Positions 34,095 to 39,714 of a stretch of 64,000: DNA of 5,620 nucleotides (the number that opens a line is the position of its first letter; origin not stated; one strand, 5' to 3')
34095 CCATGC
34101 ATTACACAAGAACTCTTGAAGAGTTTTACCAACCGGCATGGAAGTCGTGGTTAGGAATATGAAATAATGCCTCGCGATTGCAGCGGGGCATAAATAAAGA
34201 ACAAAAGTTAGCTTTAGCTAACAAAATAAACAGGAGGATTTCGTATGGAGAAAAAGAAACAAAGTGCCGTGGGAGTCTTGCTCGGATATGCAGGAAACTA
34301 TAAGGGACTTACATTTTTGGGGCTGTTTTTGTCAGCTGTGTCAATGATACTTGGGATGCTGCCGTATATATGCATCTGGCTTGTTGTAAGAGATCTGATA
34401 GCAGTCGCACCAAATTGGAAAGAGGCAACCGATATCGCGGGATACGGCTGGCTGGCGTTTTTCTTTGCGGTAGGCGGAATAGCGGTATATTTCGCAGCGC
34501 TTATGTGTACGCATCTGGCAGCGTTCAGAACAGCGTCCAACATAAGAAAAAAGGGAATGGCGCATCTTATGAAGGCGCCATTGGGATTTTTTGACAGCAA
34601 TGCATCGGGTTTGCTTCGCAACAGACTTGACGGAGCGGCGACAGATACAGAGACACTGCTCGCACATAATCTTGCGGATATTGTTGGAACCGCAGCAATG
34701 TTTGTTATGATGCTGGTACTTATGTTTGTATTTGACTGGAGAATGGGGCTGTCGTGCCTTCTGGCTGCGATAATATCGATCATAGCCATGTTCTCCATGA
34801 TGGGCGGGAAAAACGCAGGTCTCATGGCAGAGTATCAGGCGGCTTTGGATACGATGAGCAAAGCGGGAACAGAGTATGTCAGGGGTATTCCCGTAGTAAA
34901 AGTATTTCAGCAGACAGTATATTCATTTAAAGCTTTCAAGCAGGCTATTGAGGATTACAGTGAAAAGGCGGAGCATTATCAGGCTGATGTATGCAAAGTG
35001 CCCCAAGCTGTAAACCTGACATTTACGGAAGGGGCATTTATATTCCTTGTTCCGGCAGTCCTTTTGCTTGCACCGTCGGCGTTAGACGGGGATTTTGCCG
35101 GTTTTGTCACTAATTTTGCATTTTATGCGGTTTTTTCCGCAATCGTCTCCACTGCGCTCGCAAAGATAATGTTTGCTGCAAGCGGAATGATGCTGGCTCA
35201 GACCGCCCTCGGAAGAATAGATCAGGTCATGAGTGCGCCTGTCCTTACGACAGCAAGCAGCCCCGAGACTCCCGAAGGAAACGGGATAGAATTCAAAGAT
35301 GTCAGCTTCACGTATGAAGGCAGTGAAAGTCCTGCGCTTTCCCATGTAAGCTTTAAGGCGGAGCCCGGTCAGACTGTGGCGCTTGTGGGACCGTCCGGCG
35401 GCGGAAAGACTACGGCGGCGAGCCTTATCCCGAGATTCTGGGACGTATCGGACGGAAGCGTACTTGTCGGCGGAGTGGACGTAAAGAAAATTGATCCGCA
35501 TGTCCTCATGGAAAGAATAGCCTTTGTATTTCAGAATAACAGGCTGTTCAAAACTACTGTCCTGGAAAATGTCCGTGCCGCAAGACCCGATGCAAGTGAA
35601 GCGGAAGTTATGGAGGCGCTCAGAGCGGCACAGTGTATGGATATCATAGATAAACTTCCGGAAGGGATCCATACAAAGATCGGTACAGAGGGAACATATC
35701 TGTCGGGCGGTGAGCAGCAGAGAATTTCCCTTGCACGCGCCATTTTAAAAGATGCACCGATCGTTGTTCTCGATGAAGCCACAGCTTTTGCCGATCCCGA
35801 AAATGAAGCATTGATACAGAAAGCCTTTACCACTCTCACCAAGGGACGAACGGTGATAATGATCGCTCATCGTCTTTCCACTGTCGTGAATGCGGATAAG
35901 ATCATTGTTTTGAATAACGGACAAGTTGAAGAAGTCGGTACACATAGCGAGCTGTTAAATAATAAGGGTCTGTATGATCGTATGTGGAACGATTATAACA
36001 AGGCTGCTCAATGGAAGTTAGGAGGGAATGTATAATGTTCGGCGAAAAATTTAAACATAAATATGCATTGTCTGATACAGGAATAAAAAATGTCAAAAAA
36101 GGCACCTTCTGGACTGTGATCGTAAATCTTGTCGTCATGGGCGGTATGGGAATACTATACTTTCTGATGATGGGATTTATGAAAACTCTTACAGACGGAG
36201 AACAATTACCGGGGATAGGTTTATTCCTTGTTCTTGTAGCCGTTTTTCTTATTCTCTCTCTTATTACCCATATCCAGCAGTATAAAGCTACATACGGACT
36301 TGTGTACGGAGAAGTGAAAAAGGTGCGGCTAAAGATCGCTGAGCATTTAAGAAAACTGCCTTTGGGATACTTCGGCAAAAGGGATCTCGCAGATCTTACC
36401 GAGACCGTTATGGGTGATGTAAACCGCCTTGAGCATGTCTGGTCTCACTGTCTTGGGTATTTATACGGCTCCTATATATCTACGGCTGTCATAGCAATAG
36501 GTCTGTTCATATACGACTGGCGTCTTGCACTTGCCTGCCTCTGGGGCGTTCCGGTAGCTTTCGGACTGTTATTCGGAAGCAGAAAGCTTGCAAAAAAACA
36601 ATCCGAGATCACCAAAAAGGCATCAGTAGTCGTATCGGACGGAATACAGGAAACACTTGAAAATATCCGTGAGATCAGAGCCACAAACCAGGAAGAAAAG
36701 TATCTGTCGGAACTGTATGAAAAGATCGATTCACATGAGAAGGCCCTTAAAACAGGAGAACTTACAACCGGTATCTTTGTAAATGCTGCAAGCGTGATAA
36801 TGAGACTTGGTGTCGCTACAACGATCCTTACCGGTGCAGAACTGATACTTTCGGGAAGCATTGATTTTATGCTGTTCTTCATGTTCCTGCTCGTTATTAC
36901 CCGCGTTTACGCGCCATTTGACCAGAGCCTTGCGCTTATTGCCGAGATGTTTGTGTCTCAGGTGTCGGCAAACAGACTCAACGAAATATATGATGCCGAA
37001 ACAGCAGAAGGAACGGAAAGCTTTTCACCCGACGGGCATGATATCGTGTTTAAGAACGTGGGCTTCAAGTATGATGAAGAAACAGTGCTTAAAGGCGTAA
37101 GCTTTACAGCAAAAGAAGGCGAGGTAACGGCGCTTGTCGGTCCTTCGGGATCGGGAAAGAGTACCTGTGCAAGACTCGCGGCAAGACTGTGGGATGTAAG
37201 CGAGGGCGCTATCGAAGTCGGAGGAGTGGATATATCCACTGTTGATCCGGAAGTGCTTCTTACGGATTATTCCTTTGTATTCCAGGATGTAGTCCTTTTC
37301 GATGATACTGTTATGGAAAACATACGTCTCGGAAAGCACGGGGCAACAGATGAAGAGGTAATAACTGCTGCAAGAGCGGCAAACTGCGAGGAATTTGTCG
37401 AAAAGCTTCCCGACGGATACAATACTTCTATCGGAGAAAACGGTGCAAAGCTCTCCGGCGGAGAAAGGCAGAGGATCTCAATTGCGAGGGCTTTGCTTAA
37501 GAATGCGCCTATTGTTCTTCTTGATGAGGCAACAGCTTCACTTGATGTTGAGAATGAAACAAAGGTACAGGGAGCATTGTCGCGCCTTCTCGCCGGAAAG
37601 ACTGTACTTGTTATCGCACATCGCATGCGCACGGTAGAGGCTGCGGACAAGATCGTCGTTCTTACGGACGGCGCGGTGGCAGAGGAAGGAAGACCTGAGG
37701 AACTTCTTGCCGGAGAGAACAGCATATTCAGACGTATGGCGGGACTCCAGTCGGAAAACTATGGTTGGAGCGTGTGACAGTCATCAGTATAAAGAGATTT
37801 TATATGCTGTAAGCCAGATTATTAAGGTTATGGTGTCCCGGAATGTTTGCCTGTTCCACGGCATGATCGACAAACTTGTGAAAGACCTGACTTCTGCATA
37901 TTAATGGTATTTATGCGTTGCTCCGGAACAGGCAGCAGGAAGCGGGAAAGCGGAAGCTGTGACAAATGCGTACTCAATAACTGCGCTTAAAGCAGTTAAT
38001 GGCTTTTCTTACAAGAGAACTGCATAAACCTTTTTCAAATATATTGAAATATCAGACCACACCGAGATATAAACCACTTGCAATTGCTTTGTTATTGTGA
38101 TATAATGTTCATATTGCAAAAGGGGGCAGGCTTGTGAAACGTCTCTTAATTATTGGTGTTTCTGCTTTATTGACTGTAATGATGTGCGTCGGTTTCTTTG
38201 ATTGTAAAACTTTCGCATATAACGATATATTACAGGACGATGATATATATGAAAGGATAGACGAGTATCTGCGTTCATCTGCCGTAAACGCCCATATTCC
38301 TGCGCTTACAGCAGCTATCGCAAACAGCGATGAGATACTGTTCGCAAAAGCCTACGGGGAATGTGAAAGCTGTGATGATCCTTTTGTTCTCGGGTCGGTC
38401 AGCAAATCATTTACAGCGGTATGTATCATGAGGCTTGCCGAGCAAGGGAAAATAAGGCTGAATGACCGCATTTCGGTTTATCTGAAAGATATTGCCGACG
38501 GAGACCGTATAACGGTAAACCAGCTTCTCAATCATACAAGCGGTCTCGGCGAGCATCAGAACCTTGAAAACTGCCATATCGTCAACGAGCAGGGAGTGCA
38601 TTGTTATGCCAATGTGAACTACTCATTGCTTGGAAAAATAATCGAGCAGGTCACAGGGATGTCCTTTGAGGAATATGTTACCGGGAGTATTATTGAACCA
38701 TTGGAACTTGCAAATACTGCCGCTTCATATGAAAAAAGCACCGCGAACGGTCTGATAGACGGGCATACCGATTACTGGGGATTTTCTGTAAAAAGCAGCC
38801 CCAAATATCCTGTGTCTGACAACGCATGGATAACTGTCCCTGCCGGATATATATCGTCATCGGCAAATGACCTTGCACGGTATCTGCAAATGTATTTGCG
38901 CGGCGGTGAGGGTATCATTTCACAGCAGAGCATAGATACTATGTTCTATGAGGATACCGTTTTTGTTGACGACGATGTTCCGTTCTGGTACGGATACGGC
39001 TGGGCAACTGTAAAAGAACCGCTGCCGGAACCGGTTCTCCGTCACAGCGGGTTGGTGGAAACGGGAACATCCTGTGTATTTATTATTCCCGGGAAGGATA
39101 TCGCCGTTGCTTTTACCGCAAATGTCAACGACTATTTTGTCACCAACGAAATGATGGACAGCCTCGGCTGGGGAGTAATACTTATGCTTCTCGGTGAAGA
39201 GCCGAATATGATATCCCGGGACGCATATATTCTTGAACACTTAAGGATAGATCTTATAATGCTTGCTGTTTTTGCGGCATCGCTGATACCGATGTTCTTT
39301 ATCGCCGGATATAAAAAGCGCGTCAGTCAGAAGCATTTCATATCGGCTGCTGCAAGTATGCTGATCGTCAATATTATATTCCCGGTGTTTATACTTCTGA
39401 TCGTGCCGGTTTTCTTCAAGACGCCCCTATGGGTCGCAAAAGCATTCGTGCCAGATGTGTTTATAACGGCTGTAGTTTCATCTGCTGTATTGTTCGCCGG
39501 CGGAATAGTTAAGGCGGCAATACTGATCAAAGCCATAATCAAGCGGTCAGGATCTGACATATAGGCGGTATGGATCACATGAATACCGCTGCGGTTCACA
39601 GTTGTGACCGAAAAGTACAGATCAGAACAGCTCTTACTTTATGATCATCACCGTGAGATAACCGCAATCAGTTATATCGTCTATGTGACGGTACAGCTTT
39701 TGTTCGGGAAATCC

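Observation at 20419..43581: Five copies of one 16-bp operator define a dispersed regulon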

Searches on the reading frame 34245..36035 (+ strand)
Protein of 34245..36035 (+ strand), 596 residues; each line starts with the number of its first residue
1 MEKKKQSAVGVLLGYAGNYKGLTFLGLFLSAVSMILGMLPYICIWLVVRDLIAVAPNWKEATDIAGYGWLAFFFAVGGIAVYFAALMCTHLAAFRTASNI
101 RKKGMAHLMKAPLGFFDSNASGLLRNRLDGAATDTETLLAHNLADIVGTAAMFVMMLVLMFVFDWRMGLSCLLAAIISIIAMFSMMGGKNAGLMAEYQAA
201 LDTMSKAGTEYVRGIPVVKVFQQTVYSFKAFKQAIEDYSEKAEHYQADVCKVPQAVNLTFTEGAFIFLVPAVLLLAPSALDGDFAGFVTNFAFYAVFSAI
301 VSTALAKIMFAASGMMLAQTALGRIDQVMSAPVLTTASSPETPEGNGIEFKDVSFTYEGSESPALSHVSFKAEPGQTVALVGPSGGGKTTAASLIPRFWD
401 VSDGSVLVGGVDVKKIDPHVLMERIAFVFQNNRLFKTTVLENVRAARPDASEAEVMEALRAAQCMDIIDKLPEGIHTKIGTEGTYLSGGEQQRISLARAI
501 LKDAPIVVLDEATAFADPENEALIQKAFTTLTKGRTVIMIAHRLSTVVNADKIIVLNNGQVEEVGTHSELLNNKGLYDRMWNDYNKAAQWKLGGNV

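Call 10: search_protein_families(library=pfam, proteins=[window:34245-36035:+])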
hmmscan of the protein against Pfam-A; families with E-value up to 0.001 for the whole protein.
window:34245-36035:+ (596 aa): 4 families
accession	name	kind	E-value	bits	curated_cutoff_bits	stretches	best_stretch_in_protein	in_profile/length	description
PF00005.33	ABC_tran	-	1.6e-27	97.2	25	1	365-514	1-137/137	ABC transporter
PF00664.28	ABC_membrane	-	4.7e-22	79.4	28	1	26-241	4-216/274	ABC transporter transmembrane region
PF02463.25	SMC_N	-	2.4e-06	27.6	40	1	478-556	135-211/220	RecF/RecN/SMC N terminal domain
PF00270.35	DEAD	-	0.00089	19.5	26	0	374-538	13-154/167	DEAD/DEAH box helicase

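Call 38: search_protein_families(library=ncbifam, proteins=[window:34245-36035:+], max_evalue=0.00001)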
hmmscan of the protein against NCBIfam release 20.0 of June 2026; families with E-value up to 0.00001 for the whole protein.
window:34245-36035:+ (596 aa): 174 families (the best 25 are shown)
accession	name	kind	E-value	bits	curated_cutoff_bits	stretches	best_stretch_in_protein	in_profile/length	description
TIGR02203.1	MsbA_lipidA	equivalog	1.9e-106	356.8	602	1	72-581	63-566/572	lipid A export permease/ATP-binding protein MsbA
TIGR02204.1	MsbA_rel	hypoth_equivalog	3.3e-101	339.7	780.4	1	36-580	29-571/576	ABC transporter, permease/ATP-binding protein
NF045513.1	HepA_fam_ABC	equivalog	3.2e-89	300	725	1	81-582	111-604/610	heterocyst formation ABC transporter subunit HepA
NF008381.0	PRK11176.1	equivalog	1.3e-88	297.8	867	1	74-580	75-575/582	lipid A ABC transporter ATP-binding protein/permease MsbA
NF010178.0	PRK13657.1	equivalog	4.8e-87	292.8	733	1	77-580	69-566/588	glucan ABC transporter ATP-binding protein/ permease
TIGR00958.1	3a01208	subfamily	1.6e-81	274.6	874.6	1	4-580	144-710/711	antigen peptide transporter 2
TIGR02857.1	CydD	equivalog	1.4e-80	271.7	435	2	318-556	290-529/529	thiol reductant ABC exporter subunit CydD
NF052233.1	CphA_assoc_ABC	equivalog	2e-79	267.9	880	1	14-587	177-746/766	cyanophycin metabolism-associated ABC transporter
TIGR01846.1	type_I_sec_HlyB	subfamily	3.5e-79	266.9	725.55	1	95-582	209-690/694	type I secretion system permease/ATPase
TIGR03797.1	NHLM_micro_ABC2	equivalog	3.9e-75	253.7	709.4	1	27-580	142-681/686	NHLP bacteriocin export ABC transporter permease/ATPase subunit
TIGR03796.1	NHLM_micro_ABC1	equivalog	3.5e-74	250.3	853.3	1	92-580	221-708/710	NHLP family bacteriocin export ABC transporter peptidase/permease/ATPase subunit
TIGR02868.1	CydC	equivalog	1.5e-70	238.3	329.05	1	86-544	74-530/530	thiol reductant ABC exporter subunit CydC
NF008364.0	PRK11160.1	equivalog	4.6e-69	233.5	630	1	24-581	7-572/575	heme ABC transporter ATP-binding protein/permease CydC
NF008056.1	PRK10790.1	equivalog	1.5e-67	228.5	746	1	76-582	77-573/584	SmdB family multidrug efflux ABC transporter permease/ATP-binding protein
TIGR01192.1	chvA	subfamily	1.1e-66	225.7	585.4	1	74-579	65-565/585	glucan export ABC transporter ATP-binding protein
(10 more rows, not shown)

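Call 45: search_solved_structures(query=window:34245-36035:+, max_evalue=1e-30)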
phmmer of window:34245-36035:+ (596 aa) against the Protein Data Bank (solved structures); distinct sequences matched with E-value up to 1e-30: 261 (the best 60 are shown).
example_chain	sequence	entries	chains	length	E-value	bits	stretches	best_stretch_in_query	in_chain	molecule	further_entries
9nfi_A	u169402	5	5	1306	1.3e-129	436.4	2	70-578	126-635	Permeability Glycoprotein (P-gp)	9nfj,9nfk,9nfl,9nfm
9oe1_A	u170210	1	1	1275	1.7e-127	429.4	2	71-582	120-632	ATP-binding cassette, sub-family B (MDR/TAP), member 4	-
9ody_A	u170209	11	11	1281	1.7e-127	429.4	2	71-582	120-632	ATP-binding cassette, sub-family B (MDR/TAP), member 4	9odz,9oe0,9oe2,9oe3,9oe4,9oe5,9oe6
4f4c_A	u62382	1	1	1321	2.8e-126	425.4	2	66-580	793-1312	Multidrug resistance protein pgp-1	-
7zk8_A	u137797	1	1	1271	3e-125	422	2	69-582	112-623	ATP-dependent translocase ABCB1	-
7zk4_A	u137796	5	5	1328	3e-125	422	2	69-582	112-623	ATP-dependent translocase ABCB1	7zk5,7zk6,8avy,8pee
6fn1_A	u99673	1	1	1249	3.1e-125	421.9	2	66-582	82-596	Human-mouse chimeric ABCB1 (ABCBHM)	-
6fn4_A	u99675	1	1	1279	3.3e-125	421.8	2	66-582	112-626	Apo form of Human-mouse chimeric ABCB1 (ABCB1HM) in complex with Antigen binding fragment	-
7zka_A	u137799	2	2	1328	8.1e-125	420.6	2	69-582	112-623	ATP-dependent translocase ABCB1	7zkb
8gmg_A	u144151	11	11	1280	1.1e-123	416.8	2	73-580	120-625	ATP-dependent translocase ABCB1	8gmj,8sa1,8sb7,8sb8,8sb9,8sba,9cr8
8sa0_A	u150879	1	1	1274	1.2e-123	416.7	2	73-580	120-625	ATP-dependent translocase ABCB1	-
6qex_A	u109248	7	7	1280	1.3e-123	416.6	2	73-580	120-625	Multidrug resistance protein 1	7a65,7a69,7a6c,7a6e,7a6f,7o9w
6qee_A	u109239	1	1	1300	1.5e-123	416.4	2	66-582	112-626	ABCB1HM-EQ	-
8y6h_A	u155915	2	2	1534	2.4e-123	415.7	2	73-580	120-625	ATP-dependent translocase ABCB1,mNeonGreen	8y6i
7zk9_A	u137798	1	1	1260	6.1e-123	414.4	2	69-582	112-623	ATP-dependent translocase ABCB1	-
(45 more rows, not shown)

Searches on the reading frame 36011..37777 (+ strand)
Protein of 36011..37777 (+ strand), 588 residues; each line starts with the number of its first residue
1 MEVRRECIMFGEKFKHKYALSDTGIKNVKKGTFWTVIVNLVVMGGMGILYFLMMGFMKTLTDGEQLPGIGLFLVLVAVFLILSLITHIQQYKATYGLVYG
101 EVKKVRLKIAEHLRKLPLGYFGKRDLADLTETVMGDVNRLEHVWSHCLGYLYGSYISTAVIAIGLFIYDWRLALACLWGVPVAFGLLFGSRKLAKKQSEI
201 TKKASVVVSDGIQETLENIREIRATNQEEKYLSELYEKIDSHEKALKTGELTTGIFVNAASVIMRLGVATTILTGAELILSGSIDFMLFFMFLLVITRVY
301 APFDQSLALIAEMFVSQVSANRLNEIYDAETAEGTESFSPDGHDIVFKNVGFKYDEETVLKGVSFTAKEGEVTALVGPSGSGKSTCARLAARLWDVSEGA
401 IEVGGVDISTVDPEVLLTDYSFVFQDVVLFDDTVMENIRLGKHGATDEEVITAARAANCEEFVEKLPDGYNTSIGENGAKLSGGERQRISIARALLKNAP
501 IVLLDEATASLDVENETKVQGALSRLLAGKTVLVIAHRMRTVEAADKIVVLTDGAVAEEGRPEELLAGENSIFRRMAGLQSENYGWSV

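Call 10: search_protein_families(library=pfam, proteins=[window:36011-37777:+])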
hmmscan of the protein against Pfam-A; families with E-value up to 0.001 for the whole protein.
window:36011-37777:+ (588 aa): 3 families
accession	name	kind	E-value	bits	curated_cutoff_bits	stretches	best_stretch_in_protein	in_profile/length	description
PF00005.33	ABC_tran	-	4.6e-30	105.4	25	1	360-509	1-137/137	ABC transporter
PF00664.28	ABC_membrane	-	1.1e-22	81.5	28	1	52-297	21-268/274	ABC transporter transmembrane region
PF02463.25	SMC_N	-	3.9e-10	40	40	1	480-552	136-212/220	RecF/RecN/SMC N terminal domain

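Call 38: search_protein_families(library=ncbifam, proteins=[window:36011-37777:+], max_evalue=0.00001)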
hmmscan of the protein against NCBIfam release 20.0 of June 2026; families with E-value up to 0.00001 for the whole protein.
window:36011-37777:+ (588 aa): 188 families (the best 25 are shown)
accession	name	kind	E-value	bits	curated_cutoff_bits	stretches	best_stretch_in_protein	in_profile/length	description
TIGR02203.1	MsbA_lipidA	equivalog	7.3e-101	338.4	602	1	33-568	13-558/572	lipid A export permease/ATP-binding protein MsbA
TIGR02204.1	MsbA_rel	hypoth_equivalog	1.3e-94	317.9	780.4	1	71-580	60-575/576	ABC transporter, permease/ATP-binding protein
NF045513.1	HepA_fam_ABC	equivalog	5.3e-93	312.5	725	1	73-569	100-599/610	heterocyst formation ABC transporter subunit HepA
NF010178.0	PRK13657.1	equivalog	8.5e-89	298.5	733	1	29-575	17-565/588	glucan ABC transporter ATP-binding protein/ permease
NF052233.1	CphA_assoc_ABC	equivalog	3.7e-87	293.4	880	1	104-574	264-738/766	cyanophycin metabolism-associated ABC transporter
TIGR01846.1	type_I_sec_HlyB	subfamily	7.9e-83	278.9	725.55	1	107-581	216-693/694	type I secretion system permease/ATPase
TIGR02857.1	CydD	equivalog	1.6e-79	268.3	435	1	52-551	25-529/529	thiol reductant ABC exporter subunit CydD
TIGR00958.1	3a01208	subfamily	6.2e-79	266.1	874.6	1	93-576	223-710/711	antigen peptide transporter 2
NF008381.0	PRK11176.1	equivalog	3.6e-78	263.4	867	1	69-580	61-579/582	lipid A ABC transporter ATP-binding protein/permease MsbA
TIGR03375.1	type_I_sec_LssB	subfamily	6.2e-76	256.1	693.1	1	172-567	289-690/696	type I secretion system permease/ATPase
TIGR03796.1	NHLM_micro_ABC1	equivalog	9.5e-75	252.2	853.3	1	33-573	157-705/710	NHLP family bacteriocin export ABC transporter peptidase/permease/ATPase subunit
TIGR01193.1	bacteriocin_ABC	subfamily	9.1e-72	242.6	523.85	1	73-568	200-698/708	peptide cleavage/export ABC transporter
TIGR01192.1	chvA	subfamily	1.7e-71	241.6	585.4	1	27-569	15-560/585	glucan export ABC transporter ATP-binding protein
TIGR02868.1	CydC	equivalog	1.3e-69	235.2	329.05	1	101-538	84-529/530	thiol reductant ABC exporter subunit CydC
TIGR03797.1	NHLM_micro_ABC2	equivalog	1.4e-69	235.4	709.4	1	30-578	135-683/686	NHLP bacteriocin export ABC transporter permease/ATPase subunit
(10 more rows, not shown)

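Call 49: search_solved_structures(query=window:36011-37777:+, max_evalue=1e-60)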
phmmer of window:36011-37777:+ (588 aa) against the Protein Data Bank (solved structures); distinct sequences matched with E-value up to 1e-60: 117 (the best 60 are shown).
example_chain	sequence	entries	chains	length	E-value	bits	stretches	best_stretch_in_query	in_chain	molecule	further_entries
6fn1_A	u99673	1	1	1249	3.9e-128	431.8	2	101-576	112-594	Human-mouse chimeric ABCB1 (ABCBHM)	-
6fn4_A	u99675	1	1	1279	4.3e-128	431.7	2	101-576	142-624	Apo form of Human-mouse chimeric ABCB1 (ABCB1HM) in complex with Antigen binding fragment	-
6qee_A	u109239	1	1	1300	2.5e-127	429.1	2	101-576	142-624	ABCB1HM-EQ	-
6qex_A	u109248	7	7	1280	6.3e-126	424.5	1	101-580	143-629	Multidrug resistance protein 1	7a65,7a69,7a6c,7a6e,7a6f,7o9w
8gmg_A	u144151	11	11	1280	6.6e-126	424.4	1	101-580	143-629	ATP-dependent translocase ABCB1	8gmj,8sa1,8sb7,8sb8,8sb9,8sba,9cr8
7zka_A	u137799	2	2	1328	8.3e-126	424.1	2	96-576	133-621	ATP-dependent translocase ABCB1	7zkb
6ujp_A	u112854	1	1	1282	8.4e-126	424.1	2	101-576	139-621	ATP-dependent translocase ABCB1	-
7zk4_A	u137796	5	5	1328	9.6e-126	423.9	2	96-576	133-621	ATP-dependent translocase ABCB1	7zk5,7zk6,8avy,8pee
7zk8_A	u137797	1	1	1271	9.9e-126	423.9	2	96-576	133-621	ATP-dependent translocase ABCB1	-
6ujw_A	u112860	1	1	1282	1.1e-125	423.8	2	101-576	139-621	ATP-dependent translocase ABCB1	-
6ujt_A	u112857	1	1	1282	1.1e-125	423.8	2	101-576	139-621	ATP-dependent translocase ABCB1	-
8sa0_A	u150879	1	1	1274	1.1e-125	423.7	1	101-580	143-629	ATP-dependent translocase ABCB1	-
3g5u_A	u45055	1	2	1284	1.3e-125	423.5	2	101-576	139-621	Multidrug resistance protein 1a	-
4m1m_A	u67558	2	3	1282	1.3e-125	423.5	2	101-576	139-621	Multidrug resistance protein 1A | ATP-dependent translocase ABCB1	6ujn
3g60_A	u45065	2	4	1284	1.3e-125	423.4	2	101-576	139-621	Multidrug resistance protein 1a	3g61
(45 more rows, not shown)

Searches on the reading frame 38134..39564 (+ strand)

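Call 11: search_protein_families(library=pfam, proteins=[window:38134-39564:+])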
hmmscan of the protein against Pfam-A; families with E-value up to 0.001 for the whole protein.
window:38134-39564:+ (476 aa): 1 family
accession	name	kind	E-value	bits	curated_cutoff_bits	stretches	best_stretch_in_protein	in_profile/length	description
PF00144.29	Beta-lactamase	-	7e-49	167.2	27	1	52-333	11-312/329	Beta-lactamase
